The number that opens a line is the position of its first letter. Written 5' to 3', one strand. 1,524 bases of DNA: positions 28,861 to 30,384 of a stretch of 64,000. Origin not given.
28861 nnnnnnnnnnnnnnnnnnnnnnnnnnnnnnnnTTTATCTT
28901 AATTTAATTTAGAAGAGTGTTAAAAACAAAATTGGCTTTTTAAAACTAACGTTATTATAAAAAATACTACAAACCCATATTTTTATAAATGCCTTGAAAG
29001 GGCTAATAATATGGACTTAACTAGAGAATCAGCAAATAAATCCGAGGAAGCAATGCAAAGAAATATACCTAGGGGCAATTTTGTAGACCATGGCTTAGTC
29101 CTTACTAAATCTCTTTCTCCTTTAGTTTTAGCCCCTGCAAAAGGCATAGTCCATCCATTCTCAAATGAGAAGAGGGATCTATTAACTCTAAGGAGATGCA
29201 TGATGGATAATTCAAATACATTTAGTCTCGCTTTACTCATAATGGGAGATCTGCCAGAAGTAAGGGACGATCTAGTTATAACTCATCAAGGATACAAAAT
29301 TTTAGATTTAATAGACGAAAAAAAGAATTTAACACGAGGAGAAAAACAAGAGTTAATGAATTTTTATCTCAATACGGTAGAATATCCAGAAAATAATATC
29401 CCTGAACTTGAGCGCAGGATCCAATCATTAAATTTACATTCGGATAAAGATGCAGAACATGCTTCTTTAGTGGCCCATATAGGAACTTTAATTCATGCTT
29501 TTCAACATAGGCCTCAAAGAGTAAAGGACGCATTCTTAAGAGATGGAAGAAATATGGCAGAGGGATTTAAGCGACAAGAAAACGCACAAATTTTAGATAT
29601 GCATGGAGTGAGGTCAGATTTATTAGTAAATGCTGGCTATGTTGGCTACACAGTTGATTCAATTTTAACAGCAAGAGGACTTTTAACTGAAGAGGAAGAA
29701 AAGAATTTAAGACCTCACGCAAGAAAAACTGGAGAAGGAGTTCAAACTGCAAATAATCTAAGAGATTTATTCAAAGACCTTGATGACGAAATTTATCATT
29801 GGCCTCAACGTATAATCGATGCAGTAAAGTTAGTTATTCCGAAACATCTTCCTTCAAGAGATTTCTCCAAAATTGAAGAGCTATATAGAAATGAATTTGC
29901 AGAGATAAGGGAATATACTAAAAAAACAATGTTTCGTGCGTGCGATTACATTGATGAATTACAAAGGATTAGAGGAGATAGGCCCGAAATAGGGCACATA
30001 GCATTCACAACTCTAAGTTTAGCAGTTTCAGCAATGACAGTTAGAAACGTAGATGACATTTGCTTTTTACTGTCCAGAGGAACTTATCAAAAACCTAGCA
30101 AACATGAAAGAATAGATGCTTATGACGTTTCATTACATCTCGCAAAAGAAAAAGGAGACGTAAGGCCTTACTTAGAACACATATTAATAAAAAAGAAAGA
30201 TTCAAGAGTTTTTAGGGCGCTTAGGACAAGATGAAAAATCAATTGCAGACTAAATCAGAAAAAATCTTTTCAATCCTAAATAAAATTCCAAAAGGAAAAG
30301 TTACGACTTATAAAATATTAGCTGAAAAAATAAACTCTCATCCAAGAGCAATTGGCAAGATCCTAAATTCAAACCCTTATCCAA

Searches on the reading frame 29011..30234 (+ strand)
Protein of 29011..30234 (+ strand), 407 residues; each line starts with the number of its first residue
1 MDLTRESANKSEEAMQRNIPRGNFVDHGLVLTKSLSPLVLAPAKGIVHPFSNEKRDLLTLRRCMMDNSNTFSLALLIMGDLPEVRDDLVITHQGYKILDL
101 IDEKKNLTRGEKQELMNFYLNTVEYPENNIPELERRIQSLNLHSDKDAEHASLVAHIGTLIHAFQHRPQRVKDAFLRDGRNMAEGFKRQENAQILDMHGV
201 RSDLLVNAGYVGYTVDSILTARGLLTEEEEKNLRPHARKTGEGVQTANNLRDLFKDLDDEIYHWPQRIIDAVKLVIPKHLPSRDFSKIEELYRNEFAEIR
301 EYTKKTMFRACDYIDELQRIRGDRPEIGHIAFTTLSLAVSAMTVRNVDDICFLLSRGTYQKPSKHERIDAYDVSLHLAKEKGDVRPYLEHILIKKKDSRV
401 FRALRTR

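Call 9: search_protein_families(library=pfam, proteins=[window:29011-30234:+], max_evalue=0.001)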
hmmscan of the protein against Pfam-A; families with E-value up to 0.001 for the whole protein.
window:29011-30234:+ (407 aa): 1 family
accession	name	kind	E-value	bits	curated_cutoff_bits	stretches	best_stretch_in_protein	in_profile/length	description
PF00494.24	SQS_PSY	-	3.7e-05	24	26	1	68-293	5-202/263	Squalene/phytoene synthase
